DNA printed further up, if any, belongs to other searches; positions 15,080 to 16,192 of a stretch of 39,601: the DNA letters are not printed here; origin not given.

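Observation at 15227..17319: Translationally coupled two-gene module: cytoplasmic-looking beta-propeller plus KaiC-like ATPase, next to the giant surface protein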

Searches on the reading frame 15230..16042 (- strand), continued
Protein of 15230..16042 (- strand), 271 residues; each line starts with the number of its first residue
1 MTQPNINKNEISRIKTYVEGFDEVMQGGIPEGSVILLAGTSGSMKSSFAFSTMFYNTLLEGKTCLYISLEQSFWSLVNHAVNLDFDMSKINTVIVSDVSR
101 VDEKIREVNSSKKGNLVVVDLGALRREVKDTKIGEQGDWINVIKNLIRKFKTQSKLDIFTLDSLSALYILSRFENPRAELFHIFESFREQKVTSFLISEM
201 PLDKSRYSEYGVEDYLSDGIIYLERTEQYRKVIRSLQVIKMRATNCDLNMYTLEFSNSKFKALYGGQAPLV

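Call 30: find_homologous_proteins(query=window:15230-16042:-, max_evalue=0.00001)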
Query window:15230-16042:- (271 aa): 671 proteins with E <= 0.00001 among 1290 candidates; the best 120 are listed.
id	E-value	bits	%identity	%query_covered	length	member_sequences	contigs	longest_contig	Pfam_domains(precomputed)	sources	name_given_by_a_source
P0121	2.2e-172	589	100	100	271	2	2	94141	PF06745.20,PF23442.2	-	-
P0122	6.2e-138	476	78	100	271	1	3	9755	PF06745.20,PF03796.22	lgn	-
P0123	4.1e-134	464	74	98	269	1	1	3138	PF06745.20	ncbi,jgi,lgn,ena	-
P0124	1.5e-128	445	72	98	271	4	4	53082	PF06745.20,PF03796.22,PF23442.2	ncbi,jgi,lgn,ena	-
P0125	9.6e-116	403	65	98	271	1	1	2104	PF06745.20,PF23442.2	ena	-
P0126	1.0e-114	400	65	98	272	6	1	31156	PF06745.20,PF03796.22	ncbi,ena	-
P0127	2.9e-113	395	66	98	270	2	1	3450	PF06745.20,PF23442.2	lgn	-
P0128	3.5e-113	395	65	98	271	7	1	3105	PF06745.20,PF13481.13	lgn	-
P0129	1.1e-110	387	62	98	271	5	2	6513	PF06745.20,PF03796.22,PF23442.2,PF13481.13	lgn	-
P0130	3.4e-110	385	64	97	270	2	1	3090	PF06745.20,PF23442.2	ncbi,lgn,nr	ncbi:MAG: hypothetical protein GWP09_02430 [Nitrospiraceae bacterium]|nr:hypothetical protein [Nitro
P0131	5.5e-103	362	61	96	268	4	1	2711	PF06745.20,PF23442.2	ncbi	-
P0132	1.6e-102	360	58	98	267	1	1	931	PF06745.20,PF23442.2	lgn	-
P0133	1.0e-101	358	58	100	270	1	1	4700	PF06745.20,PF23442.2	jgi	-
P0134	1.9e-101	357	58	98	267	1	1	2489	PF06745.20,PF23442.2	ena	-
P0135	4.5e-101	355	58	98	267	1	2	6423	PF06745.20,PF23442.2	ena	-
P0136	1.2e-100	354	58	98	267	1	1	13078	PF06745.20,PF23442.2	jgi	-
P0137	3.4e-100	353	58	97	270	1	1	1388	PF06745.20,PF23442.2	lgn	-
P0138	7.7e-100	351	56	100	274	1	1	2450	PF06745.20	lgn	-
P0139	8.6e-100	351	58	98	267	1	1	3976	PF06745.20,PF23442.2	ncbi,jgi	-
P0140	1.2e-99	351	58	97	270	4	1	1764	PF06745.20,PF23442.2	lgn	-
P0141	1.2e-99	351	58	98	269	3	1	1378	PF06745.20,PF03796.22,PF23442.2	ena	-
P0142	1.6e-99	350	57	98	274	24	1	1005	PF06745.20,PF23442.2,PF13481.13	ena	-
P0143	4.1e-99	349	57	97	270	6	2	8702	PF06745.20,PF13481.13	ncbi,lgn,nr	ncbi:MAG: hypothetical protein KKA61_02710 [Nanoarchaeota archaeon]|nr:hypothetical protein [Nanoarc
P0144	4.7e-99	349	57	97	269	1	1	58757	PF06745.20,PF23442.2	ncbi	-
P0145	6.3e-99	348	56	99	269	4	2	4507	PF06745.20,PF03796.22,PF23442.2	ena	-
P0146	7.3e-99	348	58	98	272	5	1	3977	PF06745.20,PF23442.2,PF13481.13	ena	-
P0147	8.0e-99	348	57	97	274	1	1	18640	PF06745.20,PF13481.13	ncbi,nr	ncbi:MAG: hypothetical protein KKE93_03790 [Nanoarchaeota archaeon]|nr:hypothetical protein [Nanoarc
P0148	1.5e-98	347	56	98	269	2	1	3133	PF06745.20,PF23442.2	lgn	-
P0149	1.9e-98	347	57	98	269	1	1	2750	PF06745.20,PF23442.2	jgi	-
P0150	6.4e-98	345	56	99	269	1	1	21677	PF06745.20,PF23442.2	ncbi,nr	ncbi:hypothetical protein JXA12_06145 [Candidatus Woesearchaeota archaeon]|nr:hypothetical protein [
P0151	1.5e-97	344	57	97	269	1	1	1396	PF06745.20,PF23442.2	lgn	-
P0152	1.6e-97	344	56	97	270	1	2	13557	PF06745.20,PF13481.13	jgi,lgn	jgi:KaiC/GvpD/RAD55 family RecA-like ATPase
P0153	1.6e-97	344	56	98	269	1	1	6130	PF06745.20,PF23442.2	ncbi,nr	ncbi:hypothetical protein GF367_00090 [Candidatus Woesearchaeota archaeon]|nr:hypothetical protein [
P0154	2.8e-97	343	55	99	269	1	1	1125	PF06745.20,PF23442.2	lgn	-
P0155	4.1e-97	342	58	96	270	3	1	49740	PF06745.20,PF23442.2,PF13481.13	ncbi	-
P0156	4.4e-97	342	56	97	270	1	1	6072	PF06745.20,PF23442.2,PF13481.13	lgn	-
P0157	7.4e-97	342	57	96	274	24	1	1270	PF06745.20,PF23442.2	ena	-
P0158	8.3e-97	341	56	98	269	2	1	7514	PF06745.20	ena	-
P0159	8.5e-97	341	55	99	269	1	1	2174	PF06745.20,PF03796.22,PF23442.2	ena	-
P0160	1.2e-96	341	56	98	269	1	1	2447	PF06745.20,PF23442.2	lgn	-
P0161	1.8e-96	340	55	98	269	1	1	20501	PF06745.20,PF03796.22,PF23442.2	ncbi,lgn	-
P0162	3.4e-96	339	55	97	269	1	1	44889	PF06745.20,PF03796.22,PF23442.2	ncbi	-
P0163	3.9e-96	339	57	98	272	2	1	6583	PF06745.20,PF03796.22,PF23442.2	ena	-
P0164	4.6e-96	339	54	98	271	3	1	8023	PF06745.20,PF23442.2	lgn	-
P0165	5.2e-96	339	55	99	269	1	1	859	PF06745.20,PF23442.2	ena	-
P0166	6.4e-96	339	56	97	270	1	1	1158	PF06745.20,PF03796.22,PF23442.2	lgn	-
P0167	7.7e-96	338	54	98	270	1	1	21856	PF06745.20,PF03796.22,PF23442.2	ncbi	ncbi:MAG: ATPase domain-containing protein [Candidatus Woesearchaeota archaeon]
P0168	8.0e-96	338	56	98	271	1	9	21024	PF06745.20,PF23442.2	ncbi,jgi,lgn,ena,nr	ncbi:hypothetical protein CMO89_03675 [Candidatus Woesearchaeota archaeon]|nr:hypothetical protein [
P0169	1.0e-95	338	56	99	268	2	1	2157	PF06745.20,PF03796.22,PF23442.2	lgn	-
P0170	1.3e-95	338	53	99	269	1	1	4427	PF06745.20,PF23442.2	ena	-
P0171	1.8e-95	337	55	99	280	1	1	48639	PF06745.20,PF23442.2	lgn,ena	-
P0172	2.1e-95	337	56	97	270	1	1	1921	PF06745.20,PF03796.22,PF23442.2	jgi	jgi:circadian clock protein KaiC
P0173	4.4e-95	336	58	98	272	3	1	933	PF06745.20,PF23442.2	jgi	jgi:circadian clock protein KaiC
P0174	5.1e-95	336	56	98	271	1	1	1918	PF06745.20,PF03796.22,PF23442.2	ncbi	-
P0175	5.8e-95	335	56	97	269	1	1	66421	PF06745.20,PF03796.22,PF23442.2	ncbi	-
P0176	6.6e-95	335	55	98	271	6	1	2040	PF06745.20,PF23442.2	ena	-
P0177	1.5e-94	334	57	97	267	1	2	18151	PF06745.20,PF23442.2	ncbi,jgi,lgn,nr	ncbi:hypothetical protein HQ529_00600 [Candidatus Woesearchaeota archaeon]|nr:hypothetical protein [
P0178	1.5e-94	334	56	97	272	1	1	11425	PF06745.20,PF03796.22,PF23442.2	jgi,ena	-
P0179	1.7e-94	334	57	98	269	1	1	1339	PF06745.20,PF23442.2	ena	-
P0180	2.2e-94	334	54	99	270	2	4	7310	PF06745.20,PF23442.2,PF13481.13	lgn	-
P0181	2.4e-94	333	56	98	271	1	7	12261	PF06745.20,PF03796.22,PF23442.2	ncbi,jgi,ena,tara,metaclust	tara:strand:+ start:814 stop:1629 length:816 start_codon:yes stop_codon:yes gene_type:complete|metac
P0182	2.5e-94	333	56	98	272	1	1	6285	PF06745.20,PF23442.2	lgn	-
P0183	2.6e-94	333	55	98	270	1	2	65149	PF06745.20,PF03796.22,PF23442.2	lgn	-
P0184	2.7e-94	333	57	97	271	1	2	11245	PF06745.20,PF23442.2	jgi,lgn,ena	-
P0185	3.4e-94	333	56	98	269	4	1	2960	PF06745.20,PF23442.2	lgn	-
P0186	3.5e-94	333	56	98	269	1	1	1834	PF06745.20,PF23442.2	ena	-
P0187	3.8e-94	333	57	98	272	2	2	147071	PF06745.20,PF03796.22,PF23442.2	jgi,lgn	-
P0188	4.0e-94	333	56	97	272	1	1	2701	PF06745.20,PF03796.22,PF23442.2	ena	-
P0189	6.1e-94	332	54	97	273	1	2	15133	PF06745.20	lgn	-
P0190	6.2e-94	332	55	98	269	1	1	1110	PF06745.20,PF23442.2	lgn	-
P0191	7.3e-94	332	56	97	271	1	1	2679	PF06745.20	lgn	-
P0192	8.1e-94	332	56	96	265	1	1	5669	PF06745.20,PF23442.2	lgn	-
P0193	8.3e-94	332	55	96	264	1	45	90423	PF06745.20,PF03796.22,PF23442.2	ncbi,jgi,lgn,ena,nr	ncbi:hypothetical protein J4458_02510 [Candidatus Woesearchaeota archaeon]|nr:hypothetical protein [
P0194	9.1e-94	332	54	99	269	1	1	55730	PF06745.20,PF23442.2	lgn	-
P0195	1.0e-93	331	53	94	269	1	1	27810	PF06745.20,PF23442.2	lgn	-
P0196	1.3e-93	331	54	98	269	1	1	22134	PF06745.20,PF23442.2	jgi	jgi:KaiC/GvpD/RAD55 family RecA-like ATPase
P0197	1.4e-93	331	55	97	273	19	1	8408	PF06745.20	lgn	-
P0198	1.5e-93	331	53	98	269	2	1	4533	PF06745.20,PF03796.22,PF23442.2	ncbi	-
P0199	2.3e-93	330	56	98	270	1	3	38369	PF06745.20,PF03796.22,PF23442.2,PF13481.13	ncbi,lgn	-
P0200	2.6e-93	330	55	98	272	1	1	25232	PF06745.20,PF03796.22,PF23442.2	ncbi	-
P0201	3.2e-93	330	54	98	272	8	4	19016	PF06745.20,PF23442.2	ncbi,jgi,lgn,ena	jgi:KaiC/GvpD/RAD55 family RecA-like ATPase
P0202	8.3e-93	328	52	98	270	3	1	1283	PF06745.20,PF23442.2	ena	-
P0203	8.6e-93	328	55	98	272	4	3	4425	PF06745.20,PF03796.22,PF23442.2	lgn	-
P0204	9.6e-93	328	55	98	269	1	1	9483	PF06745.20,PF23442.2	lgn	-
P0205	1.2e-92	328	53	98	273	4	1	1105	PF06745.20,PF23442.2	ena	-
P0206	1.7e-92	327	54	96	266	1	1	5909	PF06745.20,PF23442.2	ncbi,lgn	-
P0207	2.5e-92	327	52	100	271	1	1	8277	PF06745.20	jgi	jgi:KaiC/GvpD/RAD55 family RecA-like ATPase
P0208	2.8e-92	327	55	97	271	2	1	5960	PF06745.20,PF23442.2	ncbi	-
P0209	3.1e-92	326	54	98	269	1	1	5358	PF06745.20,PF23442.2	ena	-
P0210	3.3e-92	326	56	98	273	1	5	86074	PF06745.20,PF23442.2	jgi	-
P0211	4.1e-92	326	53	97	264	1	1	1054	PF06745.20,PF03796.22,PF23442.2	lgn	-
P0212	5.0e-92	326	56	97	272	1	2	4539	PF06745.20,PF03796.22,PF23442.2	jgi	jgi:KaiC/GvpD/RAD55 family RecA-like ATPase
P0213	6.1e-92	326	55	97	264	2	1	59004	PF06745.20,PF03796.22,PF23442.2,PF00154.28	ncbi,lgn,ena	ncbi:MAG: ATPase domain-containing protein [archaeon]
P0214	6.1e-92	326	54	97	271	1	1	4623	PF06745.20,PF03796.22,PF23442.2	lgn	-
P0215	6.6e-92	325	51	98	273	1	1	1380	PF06745.20,PF23442.2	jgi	-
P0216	6.7e-92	325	54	97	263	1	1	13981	PF06745.20,PF23442.2,PF00154.28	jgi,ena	-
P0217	7.2e-92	325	53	98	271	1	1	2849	PF06745.20,PF03796.22,PF23442.2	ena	-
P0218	7.2e-92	325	55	97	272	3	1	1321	PF06745.20,PF03796.22,PF23442.2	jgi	jgi:KaiC/GvpD/RAD55 family RecA-like ATPase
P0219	7.8e-92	325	54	98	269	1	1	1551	PF06745.20,PF23442.2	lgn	-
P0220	8.7e-92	325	53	97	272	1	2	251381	PF06745.20,PF13481.13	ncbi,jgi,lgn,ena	jgi:KaiC/GvpD/RAD55 family RecA-like ATPase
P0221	1.1e-91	325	55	98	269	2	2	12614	PF06745.20,PF23442.2,PF00154.28,PF13481.13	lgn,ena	-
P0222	1.5e-91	324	51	100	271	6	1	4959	PF06745.20,PF03796.22,PF23442.2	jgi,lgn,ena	-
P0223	2.0e-91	324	55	98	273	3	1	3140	PF06745.20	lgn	-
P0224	2.4e-91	324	54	97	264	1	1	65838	PF06745.20,PF23442.2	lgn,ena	-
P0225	2.4e-91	324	55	97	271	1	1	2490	PF06745.20,PF03796.22,PF23442.2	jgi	jgi:KaiC/GvpD/RAD55 family RecA-like ATPase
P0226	3.2e-91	323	52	98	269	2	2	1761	PF06745.20,PF23442.2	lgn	-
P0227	5.2e-91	322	54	97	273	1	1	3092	PF06745.20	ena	-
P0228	5.3e-91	322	54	97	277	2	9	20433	PF06745.20,PF23442.2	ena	-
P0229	5.7e-91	322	55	98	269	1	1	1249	PF06745.20,PF23442.2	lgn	-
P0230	7.8e-91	322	54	98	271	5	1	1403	PF06745.20,PF23442.2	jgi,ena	-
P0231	8.5e-91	322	52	97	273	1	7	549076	PF06745.20,PF23442.2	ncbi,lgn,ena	-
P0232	8.6e-91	322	51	100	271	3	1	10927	PF06745.20,PF03796.22,PF23442.2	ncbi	ncbi:MAG: RAD55 family ATPase [Nanobdellota archaeon]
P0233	1.0e-90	322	54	98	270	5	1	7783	PF06745.20,PF03796.22,PF23442.2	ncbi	-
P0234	1.2e-90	321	52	97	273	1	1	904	PF06745.20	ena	-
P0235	1.5e-90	321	53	97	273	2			PF06745.20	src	-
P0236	1.7e-90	321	51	98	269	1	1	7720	PF06745.20,PF03796.22,PF23442.2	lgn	-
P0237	2.1e-90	320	51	97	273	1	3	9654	PF06745.20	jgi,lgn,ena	-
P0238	2.5e-90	320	52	98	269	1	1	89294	PF06745.20,PF23442.2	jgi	jgi:circadian clock protein KaiC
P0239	3.0e-90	320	50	100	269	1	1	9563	PF06745.20,PF03796.22,PF23442.2,PF13481.13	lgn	-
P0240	3.6e-90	320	51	98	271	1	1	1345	PF06745.20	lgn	-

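Call 36: find_related_loci(query=A2, collection=metagenome_contigs, flank=6000)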
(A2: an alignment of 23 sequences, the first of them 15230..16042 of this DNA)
Query A2 (271 aa) in metagenome_contigs; peptide patterns used: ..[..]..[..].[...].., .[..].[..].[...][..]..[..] (x = any residue, [..] = any of these).
599 stretches matched a pattern (row limit reached: there are more); 420 encode a relative of the query (tblastn E <= 1e-3); the best 80 are kept; 80 distinct loci.
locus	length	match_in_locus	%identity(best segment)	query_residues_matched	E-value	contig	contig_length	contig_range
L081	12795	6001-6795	77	7-271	9e-144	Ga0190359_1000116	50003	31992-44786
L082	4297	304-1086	60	10-271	4e-111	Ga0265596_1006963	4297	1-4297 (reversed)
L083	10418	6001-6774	57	13-271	1e-103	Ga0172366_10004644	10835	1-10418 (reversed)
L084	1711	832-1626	56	7-271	2e-108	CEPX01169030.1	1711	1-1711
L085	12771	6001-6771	55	13-271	8e-101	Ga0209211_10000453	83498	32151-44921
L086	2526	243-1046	57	4-271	1e-104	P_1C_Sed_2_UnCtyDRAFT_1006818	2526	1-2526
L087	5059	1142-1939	53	8-271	5e-100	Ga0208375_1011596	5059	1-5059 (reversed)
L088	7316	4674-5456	53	10-271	9e-100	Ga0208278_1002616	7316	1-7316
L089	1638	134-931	52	8-271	3e-106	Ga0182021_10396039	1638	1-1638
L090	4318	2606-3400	53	8-271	1e-99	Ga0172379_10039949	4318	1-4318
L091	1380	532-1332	51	7-271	6e-107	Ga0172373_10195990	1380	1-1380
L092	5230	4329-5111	55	10-271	5e-99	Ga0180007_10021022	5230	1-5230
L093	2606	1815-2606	54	7-271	4e-102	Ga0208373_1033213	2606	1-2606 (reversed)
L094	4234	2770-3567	52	8-271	4e-99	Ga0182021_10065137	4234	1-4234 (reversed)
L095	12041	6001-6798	52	8-271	4e-98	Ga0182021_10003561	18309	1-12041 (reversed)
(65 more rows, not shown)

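Call 42: predict_structure(alignment_id=A2)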
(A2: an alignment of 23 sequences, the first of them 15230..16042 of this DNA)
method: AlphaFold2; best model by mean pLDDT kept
length: 271 residues; sequences in the alignment: 23
mean_pLDDT: 85.4   pTM: 0.86
mean pLDDT of the five models: 85.4, 83.1, 81.4, 80.2, 79.9
residues with pLDDT >= 90: 127; 70-90: 112; 50-70: 21; < 50: 11
segments of 3 or more residues with pLDDT < 50: 1-5, 267-271
pLDDT, mean of each block of 10 residues (from residue 1): 53 91 90 93 85 96 94 86 91 92 96 95 80 63 92 96 89 86 92 93 85 92 77 82 81 86 59 32
secondary structure, 60 per line:
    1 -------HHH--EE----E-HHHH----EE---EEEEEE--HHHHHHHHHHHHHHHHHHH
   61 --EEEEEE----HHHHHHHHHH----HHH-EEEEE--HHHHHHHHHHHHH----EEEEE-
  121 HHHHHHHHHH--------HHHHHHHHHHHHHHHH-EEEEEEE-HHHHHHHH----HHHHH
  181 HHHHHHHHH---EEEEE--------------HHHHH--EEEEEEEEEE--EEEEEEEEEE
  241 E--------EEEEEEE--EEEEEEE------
elements in order: H21-24 E34-39 H42-60 E63-68 H73-82 E91-95 H98-110 E115-119 H121-130 H139-154 E156-162 H164-171 H176-189 E193-197 H212-216 E219-228 E231-241 E250-256 E259-265
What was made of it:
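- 15230..15259 (-): Conserved C-terminal tail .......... (residues 262-271). AF2 pLDDT is below 50 for residues 267-271 (call 42).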

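Call 45: fold_search(model_id=the predicted structure, library=pdb)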
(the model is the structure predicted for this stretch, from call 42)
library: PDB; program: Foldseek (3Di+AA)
matches with E <= 10: 1776; with E <= 0.001: 994
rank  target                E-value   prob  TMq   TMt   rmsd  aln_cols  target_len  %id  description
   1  2zts_C                2.0e-18  1.00  0.71  0.84   4.7       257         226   21  Crystal structure of KaiC-like protein PH0186 from hyperthermophilic archaea Pyrococcus horikoshii OT3 (released 2009-03-24)
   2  9ofg_A                2.3e-18  1.00  0.69  0.81   4.0       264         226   20  CI ring of daytime state KaiC (released 2025-05-14)
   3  4tlb_F                3.1e-18  1.00  0.68  0.82   3.9       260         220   20  Crystal structure of N-terminal C1 domain of KaiC (released 2015-07-01)
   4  4tlc_F                4.2e-18  1.00  0.69  0.84   3.8       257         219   20  Crystal structure of N-terminal C1 domain of KaiC (released 2015-07-01)
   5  4tl9_D                4.5e-18  1.00  0.67  0.81   4.4       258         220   20  Crystal structure of N-terminal C1 domain of KaiC (released 2015-07-01)
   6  4tle_D                5.7e-18  1.00  0.68  0.82   4.3       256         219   20  Crystal structure of N-terminal C1 domain of KaiC (released 2015-07-01)
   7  4tlc_B                5.7e-18  1.00  0.70  0.82   4.1       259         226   19  Crystal structure of N-terminal C1 domain of KaiC (released 2015-07-01)
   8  2zts_A                6.4e-18  1.00  0.67  0.82   4.2       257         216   21  Crystal structure of KaiC-like protein PH0186 from hyperthermophilic archaea Pyrococcus horikoshii OT3 (released 2009-03-24)
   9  4tlb_D                6.4e-18  1.00  0.69  0.81   3.7       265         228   19  Crystal structure of N-terminal C1 domain of KaiC (released 2015-07-01)
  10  8zn6_A                6.4e-18  1.00  0.70  0.41   4.0       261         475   21  Crystal Structure of Designed Clock Protein KaiC (released 2025-04-16)
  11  4tld_F                7.3e-18  1.00  0.67  0.82   4.3       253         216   19  Crystal structure of N-terminal C1 domain of KaiC (released 2015-07-01)
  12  4tlb_B                8.2e-18  1.00  0.69  0.83   3.9       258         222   19  Crystal structure of N-terminal C1 domain of KaiC (released 2015-07-01)
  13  4tld_D                8.2e-18  1.00  0.66  0.80   4.3       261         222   20  Crystal structure of N-terminal C1 domain of KaiC (released 2015-07-01)
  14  4tlc_D                9.3e-18  1.00  0.70  0.84   3.8       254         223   20  Crystal structure of N-terminal C1 domain of KaiC (released 2015-07-01)
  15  4tld_B                9.3e-18  1.00  0.67  0.81   4.3       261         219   20  Crystal structure of N-terminal C1 domain of KaiC (released 2015-07-01)
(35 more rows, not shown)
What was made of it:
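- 15227..16042 (-): KaiC-like ATPase gene: 271 aa, one RecA-fold domain of the KaiC-CI type. Best folds are PH0186 and the KaiC CI ring (calls 42, 45).
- On KaiC/RecA-like ATPase superfamily (Pfam PF06745): The fold matches PH0186 and KaiC CI (call 45).
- The closest folds are PH0186 and KaiC CI (call 45).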

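Call 52: list_cluster_members(proteins=[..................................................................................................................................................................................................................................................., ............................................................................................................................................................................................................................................, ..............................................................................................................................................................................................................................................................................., window:15230-16042:-, window:16042-17319:-])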
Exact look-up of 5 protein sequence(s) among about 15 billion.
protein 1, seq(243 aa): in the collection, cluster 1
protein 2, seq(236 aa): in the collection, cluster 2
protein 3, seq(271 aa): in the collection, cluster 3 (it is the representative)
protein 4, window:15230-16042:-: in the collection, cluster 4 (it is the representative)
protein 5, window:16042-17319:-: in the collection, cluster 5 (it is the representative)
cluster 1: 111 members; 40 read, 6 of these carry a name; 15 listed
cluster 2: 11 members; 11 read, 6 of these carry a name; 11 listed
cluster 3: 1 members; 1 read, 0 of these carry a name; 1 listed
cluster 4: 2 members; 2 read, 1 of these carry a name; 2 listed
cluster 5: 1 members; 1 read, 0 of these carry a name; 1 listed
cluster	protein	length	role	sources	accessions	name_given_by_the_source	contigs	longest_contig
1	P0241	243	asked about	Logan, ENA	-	-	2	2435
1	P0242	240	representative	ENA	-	-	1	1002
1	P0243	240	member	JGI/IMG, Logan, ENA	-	circadian clock protein KaiC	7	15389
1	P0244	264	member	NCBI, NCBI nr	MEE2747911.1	MAG: ATPase domain-containing protein, partial [Candidatus Thermoplasmatota archaeon] | ATPase domain-containing protein [Candidatus Thermoplasmatota archaeon]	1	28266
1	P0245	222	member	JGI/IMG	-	KaiC/GvpD/RAD55 family RecA-like ATPase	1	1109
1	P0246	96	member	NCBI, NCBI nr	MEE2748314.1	MAG: RAD55 family ATPase, partial [Candidatus Thermoplasmatota archaeon] | RAD55 family ATPase [Candidatus Thermoplasmatota archaeon]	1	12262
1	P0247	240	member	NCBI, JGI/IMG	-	circadian clock protein KaiC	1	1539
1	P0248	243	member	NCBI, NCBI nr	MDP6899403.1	MAG: ATPase domain-containing protein [Candidatus Thalassarchaeaceae archaeon] | ATPase domain-containing protein [Candidatus Thalassarchaeaceae archaeon]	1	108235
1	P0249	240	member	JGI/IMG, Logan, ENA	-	-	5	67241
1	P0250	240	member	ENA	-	-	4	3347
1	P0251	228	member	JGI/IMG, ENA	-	-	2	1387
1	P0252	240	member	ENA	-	-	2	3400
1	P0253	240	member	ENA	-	-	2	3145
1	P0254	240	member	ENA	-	-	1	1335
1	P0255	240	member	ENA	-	-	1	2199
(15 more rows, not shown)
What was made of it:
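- Several sources name the family 'RAD55 family ATPase' (calls 30, 52).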

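Call 56: search_protein_families(library=padloc, proteins=[window:15230-16042:-], max_evalue=0.01)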
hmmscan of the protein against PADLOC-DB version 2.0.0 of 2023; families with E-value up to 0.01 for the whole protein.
window:15230-16042:- (271 aa): 0 families
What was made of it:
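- On Known anti-phage defence systems (PADLOC): No hit for either protein (call 56).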

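Call 57: search_protein_families(library=phrogs, proteins=[window:15230-16042:-], max_evalue=0.001)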
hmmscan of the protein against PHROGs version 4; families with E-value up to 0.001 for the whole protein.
window:15230-16042:- (271 aa): 7 families
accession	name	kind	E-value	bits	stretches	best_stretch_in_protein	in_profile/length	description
phrog_19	-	DNA, RNA and nucleotide metabolism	1.4e-11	45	1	9-189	330-490/621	DnaB-like replicative helicase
phrog_97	-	other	2e-08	34.9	1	10-167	46-176/506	UvsX-like recombinase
phrog_8337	-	DNA, RNA and nucleotide metabolism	8.8e-08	32.9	1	10-119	46-155/273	DNA repair protein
phrog_239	-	DNA, RNA and nucleotide metabolism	3.3e-06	27.3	1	14-167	339-480/801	DNA primase/helicase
phrog_6891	-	other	2.3e-05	25.2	1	19-120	29-128/310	ATPase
phrog_243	-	DNA, RNA and nucleotide metabolism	4e-05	23.7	1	25-84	28-83/273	DnaB-like replicative helicase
phrog_26214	-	unknown function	0.00032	20.4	1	8-76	31-97/420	-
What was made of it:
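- PHROG hits are to DnaB-like and UvsX-like families (call 57).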
